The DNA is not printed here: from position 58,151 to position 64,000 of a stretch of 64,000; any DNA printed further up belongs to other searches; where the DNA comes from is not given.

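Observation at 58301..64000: Giant N-out/C-in surface protein coupling CARDB/beta-helix ectodomains to a cytoplasmic zinc-ribbon tail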

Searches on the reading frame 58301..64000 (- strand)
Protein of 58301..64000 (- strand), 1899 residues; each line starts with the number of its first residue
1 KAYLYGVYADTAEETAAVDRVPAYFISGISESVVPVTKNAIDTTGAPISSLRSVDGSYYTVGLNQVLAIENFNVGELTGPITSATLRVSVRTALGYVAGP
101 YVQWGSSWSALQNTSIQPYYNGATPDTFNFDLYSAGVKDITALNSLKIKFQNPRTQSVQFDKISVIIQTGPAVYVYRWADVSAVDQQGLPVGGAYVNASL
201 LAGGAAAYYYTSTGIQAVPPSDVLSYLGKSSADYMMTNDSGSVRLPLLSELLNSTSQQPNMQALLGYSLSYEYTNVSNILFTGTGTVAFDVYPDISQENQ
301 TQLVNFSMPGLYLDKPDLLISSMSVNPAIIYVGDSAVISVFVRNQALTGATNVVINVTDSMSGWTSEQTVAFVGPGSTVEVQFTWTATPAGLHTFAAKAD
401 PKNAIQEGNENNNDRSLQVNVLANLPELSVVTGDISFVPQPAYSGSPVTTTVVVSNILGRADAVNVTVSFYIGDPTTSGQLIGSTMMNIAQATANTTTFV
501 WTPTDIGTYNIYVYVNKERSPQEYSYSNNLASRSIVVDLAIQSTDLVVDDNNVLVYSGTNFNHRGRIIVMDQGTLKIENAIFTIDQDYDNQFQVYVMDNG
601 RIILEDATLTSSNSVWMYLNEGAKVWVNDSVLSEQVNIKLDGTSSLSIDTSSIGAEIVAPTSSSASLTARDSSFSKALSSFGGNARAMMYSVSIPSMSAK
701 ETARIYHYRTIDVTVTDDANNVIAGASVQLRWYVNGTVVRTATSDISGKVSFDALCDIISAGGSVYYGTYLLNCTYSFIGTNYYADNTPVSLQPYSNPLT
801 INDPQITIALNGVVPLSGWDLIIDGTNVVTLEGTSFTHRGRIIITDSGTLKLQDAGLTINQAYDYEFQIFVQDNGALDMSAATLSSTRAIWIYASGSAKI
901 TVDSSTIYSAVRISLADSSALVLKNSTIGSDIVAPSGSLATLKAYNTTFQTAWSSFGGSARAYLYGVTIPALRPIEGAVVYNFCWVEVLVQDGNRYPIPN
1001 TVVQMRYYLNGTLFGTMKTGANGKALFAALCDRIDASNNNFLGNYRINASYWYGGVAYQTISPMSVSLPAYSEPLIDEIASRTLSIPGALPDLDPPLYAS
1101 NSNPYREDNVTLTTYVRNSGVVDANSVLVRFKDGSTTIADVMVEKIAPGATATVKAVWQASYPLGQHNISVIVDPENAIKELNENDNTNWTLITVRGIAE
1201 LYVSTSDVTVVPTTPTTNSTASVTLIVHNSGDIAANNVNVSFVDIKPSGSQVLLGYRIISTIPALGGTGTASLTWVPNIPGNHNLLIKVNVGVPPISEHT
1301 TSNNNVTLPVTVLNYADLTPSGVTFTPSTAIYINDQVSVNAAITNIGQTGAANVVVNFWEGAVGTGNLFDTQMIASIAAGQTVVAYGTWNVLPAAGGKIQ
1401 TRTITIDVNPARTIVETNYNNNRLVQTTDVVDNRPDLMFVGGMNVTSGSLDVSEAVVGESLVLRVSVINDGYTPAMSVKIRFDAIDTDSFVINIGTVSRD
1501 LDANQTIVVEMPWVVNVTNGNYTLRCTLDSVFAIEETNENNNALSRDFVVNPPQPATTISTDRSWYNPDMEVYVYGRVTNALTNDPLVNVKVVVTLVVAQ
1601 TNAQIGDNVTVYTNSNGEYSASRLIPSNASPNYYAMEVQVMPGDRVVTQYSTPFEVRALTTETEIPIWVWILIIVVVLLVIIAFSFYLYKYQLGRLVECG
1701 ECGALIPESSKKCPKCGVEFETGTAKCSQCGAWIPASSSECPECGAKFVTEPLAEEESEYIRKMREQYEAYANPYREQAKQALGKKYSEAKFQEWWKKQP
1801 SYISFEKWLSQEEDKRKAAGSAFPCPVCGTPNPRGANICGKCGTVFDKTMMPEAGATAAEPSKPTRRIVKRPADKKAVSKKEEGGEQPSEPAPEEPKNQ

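Call 5: search_protein_families(library=pfam, proteins=[window:58301-64000:-], max_evalue=0.1)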
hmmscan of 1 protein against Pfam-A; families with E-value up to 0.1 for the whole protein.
window:58301-64000:- (1899 aa): 19 families
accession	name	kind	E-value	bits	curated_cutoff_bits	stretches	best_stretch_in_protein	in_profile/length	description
PF07705.17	CARDB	-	2.1e-60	201.7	22.7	6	1091-1188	2-98/101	CARDB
PF13240.11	Zn_Ribbon_1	-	1e-10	41.4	25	3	1825-1844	2-21/23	zinc-ribbon domain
PF12773.13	DZR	-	1.9e-09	38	27.3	2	1699-1745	1-45/45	Double zinc ribbon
PF13620.12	CarboxypepD_reg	-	7.3e-09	36.3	32.3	2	1574-1628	2-49/82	Carboxypeptidase regulatory-like domain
PF13248.11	Zn_ribbon_3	-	8.7e-09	35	27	3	1697-1719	3-25/26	zinc-ribbon domain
PF17210.9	SdrD_B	-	4.6e-05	24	29.7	0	716-756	17-56/112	SdrD B-like domain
PF24292.1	DUF7479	-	0.00043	20.8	27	1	1712-1756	4-48/60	Domain of unknown function (DUF7479)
PF08271.17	Zn_Ribbon_TF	-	0.00079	19.4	29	1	1824-1847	2-30/43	TFIIB zinc-binding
PF10571.15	UPF0547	-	0.0012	19.4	29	1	1698-1721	2-25/26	Uncharacterised protein family UPF0547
PF17789.7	MG4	-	0.0015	19.1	24.7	0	986-1029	18-60/95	Macroglobulin domain MG4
PF18912.6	DZR_2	-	0.0017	18.6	27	0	1711-1751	8-49/56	Double zinc ribbon domain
PF17032.10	Zn_ribbon_15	-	0.018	16.2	28.9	0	1695-1745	36-73/73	zinc-ribbon family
PF07495.19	Y_Y_Y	-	0.02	15.2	26.6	0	491-525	23-56/65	Y_Y_Y domain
PF11974.14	bMG3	-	0.021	15.2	34.9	0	718-755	23-59/103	Bacterial alpha-2-macroglobulin MG3 domain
PF02369.22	Big_1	-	0.026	15.1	34.9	1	710-752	20-64/93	Bacterial Ig-like domain (group 1)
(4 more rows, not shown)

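Call 6: search_protein_families(library=ncbifam, proteins=[window:58301-64000:-], max_evalue=0.1)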
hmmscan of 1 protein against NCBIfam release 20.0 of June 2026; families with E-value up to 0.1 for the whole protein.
window:58301-64000:- (1899 aa): 7 families
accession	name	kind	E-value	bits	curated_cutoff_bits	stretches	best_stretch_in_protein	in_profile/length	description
NF011149.0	PRK14559.1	equivalog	0.00011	21.1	374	1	1697-1750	2-53/642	serine/threonine phosphatase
TIGR04134.1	lipo_with_rSAM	hypoth_equivalog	0.00045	20.3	39.8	1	1568-1623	36-91/150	radical SAM-associated putative lipoprotein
NF058592.1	GxPGS_dom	subfamily_domain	0.0017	18.4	45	0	1006-1028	28-50/65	PGS family Ig-like domain-containing protein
NF045645.1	DVU_1557_fam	equivalog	0.0023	18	60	1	1712-1755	4-47/60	DVU_1557 family redox protein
NF049953.1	ribbon_DG_selen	exception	0.043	13.7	130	0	1723-1748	146-171/172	zinc ribbon-containing (seleno)protein DG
TIGR04225.1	CshA_fibril_rpt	repeat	0.063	14.1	60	0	431-463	65-97/104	fibrillar adhesin CshA-type repeat protein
NF011129.0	PRK14553.2-2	equivalog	0.072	13.4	133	0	555-605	18-68/104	ribosomal-processing cysteine protease Prp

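Call 10: find_homologous_proteins(query=window:58301-64000:-, max_evalue=1e-10)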
Query window:58301-64000:- (1899 aa): 11 proteins with E <= 1e-10 among 8000 candidates.
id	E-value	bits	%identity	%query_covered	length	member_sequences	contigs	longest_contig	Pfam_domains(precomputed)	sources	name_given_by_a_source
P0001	0.0e+0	3254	74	100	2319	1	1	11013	PF13240.12,PF12773.14,PF07705.18,PF13620.13,PF13248.12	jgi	-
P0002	0.0e+0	3124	72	100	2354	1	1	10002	PF13240.12,PF12773.14,PF07705.18,PF01835.26,PF13248.12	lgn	-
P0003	0.0e+0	2603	60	99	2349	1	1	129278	PF13240.12,PF12773.14,PF07705.18,PF13248.12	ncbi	ncbi:MAG: CARDB domain-containing protein [Methanomassiliicoccales archaeon]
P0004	0.0e+0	2037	47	56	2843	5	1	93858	PF13240.12,PF02369.23,PF11974.15,PF12773.14,PF17802.8,PF07705.18,PF13620.13,PF13248.12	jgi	-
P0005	0.0e+0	1967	56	57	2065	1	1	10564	PF13240.12,PF12773.14,PF07705.18,PF01835.26,PF13248.12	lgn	-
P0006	0.0e+0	1700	52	52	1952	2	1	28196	PF13240.12,PF07705.18,PF13248.12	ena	-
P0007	0.0e+0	1529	42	47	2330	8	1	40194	PF02369.23,PF11974.15,PF07705.18,PF13620.13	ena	-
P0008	0.0e+0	1257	41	56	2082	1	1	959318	PF13240.12,PF01186.23,PF12773.14,PF24463.2,PF07705.18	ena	-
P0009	0.0e+0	1023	40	56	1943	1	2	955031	PF18912.7,PF13240.12,PF12773.14,PF07705.18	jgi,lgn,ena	-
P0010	1.8e-242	826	33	43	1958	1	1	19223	PF13240.12,PF12773.14,PF07705.18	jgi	jgi:subtilase family serine protease/RNA polymerase subunit RPABC4/transcription elongation factor S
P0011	6.3e-34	135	42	8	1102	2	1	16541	PF13240.12,PF12773.14,PF17032.11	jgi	jgi:RNA polymerase subunit RPABC4/transcription elongation factor Spt4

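Call 19: find_encoding_contigs(protein=P0003, flank=10000, max_places=2)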
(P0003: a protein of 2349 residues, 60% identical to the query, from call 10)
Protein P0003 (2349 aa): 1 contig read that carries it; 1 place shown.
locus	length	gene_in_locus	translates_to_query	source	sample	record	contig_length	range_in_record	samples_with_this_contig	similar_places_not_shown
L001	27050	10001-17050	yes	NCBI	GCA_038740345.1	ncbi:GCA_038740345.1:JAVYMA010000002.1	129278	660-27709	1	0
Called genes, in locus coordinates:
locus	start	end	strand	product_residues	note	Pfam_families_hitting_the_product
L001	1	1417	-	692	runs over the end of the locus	PF13401:AAA_22 (faint), PF00004:AAA (faint), PF01637:ATPase_2 (faint), PF00308:Bac_DnaA, PF13191:AAA_16 (faint), PF01695:IstB_IS21 (faint), PF05763:DUF835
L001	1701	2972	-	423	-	PF01964:ThiC_Rad_SAM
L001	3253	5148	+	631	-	PF02518:HATPase_c, PF00204:DNA_gyraseB, PF01751:Toprim, PF00986:DNA_gyraseB_C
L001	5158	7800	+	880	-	PF00521:DNA_topoisoIV, PF03989:DNA_gyraseA_C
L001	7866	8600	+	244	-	PF13481:AAA_25 (faint), PF06745:ATPase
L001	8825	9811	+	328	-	-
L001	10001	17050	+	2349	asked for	PF07705:CARDB, PF12773:DZR (weak), PF13240:Zn_Ribbon_1 (faint), PF13248:Zn_ribbon_3 (faint)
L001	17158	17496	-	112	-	PF01035:DNA_binding_1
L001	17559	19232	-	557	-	PF23990:PilB3_N (weak), PF00437:T2SSE, PF23989:PilB3_C (weak)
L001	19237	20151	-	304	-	PF00482:T2SSF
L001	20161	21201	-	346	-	PF00482:T2SSF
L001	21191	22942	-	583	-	PF23990:PilB3_N (weak), PF00437:T2SSE, PF23989:PilB3_C (weak)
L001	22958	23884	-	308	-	-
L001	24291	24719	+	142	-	-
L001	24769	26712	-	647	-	PF06745:ATPase, PF14417:MEDS (faint), PF23365:DUF7090 (weak), PF24336:DUF7504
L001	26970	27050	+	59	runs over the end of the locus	-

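Call 21: find_encoding_contigs(protein=P0008, flank=10000, max_places=2)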
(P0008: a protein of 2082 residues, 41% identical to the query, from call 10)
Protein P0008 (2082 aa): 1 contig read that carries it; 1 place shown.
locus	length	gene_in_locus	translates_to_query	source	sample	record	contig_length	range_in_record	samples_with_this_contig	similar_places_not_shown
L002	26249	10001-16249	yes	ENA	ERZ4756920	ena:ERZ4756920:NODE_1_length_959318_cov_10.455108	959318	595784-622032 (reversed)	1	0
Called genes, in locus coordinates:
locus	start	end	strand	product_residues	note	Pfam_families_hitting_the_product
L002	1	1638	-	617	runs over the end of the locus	PF00308:Bac_DnaA, PF13191:AAA_16 (faint), PF00004:AAA (faint), PF01637:ATPase_2 (faint), PF13173:AAA_14 (faint), PF13401:AAA_22 (faint), PF05763:DUF835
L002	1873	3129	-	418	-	PF01964:ThiC_Rad_SAM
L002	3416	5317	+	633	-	PF02518:HATPase_c, PF00204:DNA_gyraseB, PF01751:Toprim, PF00986:DNA_gyraseB_C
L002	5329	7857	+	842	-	PF00521:DNA_topoisoIV, PF03989:DNA_gyraseA_C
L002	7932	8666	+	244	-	PF06745:ATPase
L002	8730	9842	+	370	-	-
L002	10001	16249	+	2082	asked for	PF07705:CARDB, PF01186:Lysyl_oxidase (faint), PF07705:CARDB, PF12773:DZR (faint), PF13240:Zn_Ribbon_1 (faint), PF24463:DUF7577 (weak)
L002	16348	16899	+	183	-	PF12773:DZR (weak), PF13240:Zn_Ribbon_1 (faint), PF12773:DZR (weak)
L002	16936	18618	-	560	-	PF23990:PilB3_N (weak), PF00437:T2SSE, PF27713:UCP018868 (faint), PF23989:PilB3_C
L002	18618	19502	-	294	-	PF00482:T2SSF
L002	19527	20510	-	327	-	PF00482:T2SSF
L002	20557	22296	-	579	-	PF00437:T2SSE, PF23989:PilB3_C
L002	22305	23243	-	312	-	-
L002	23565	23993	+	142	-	-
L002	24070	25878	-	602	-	PF06745:ATPase, PF23365:DUF7090 (weak), PF24336:DUF7504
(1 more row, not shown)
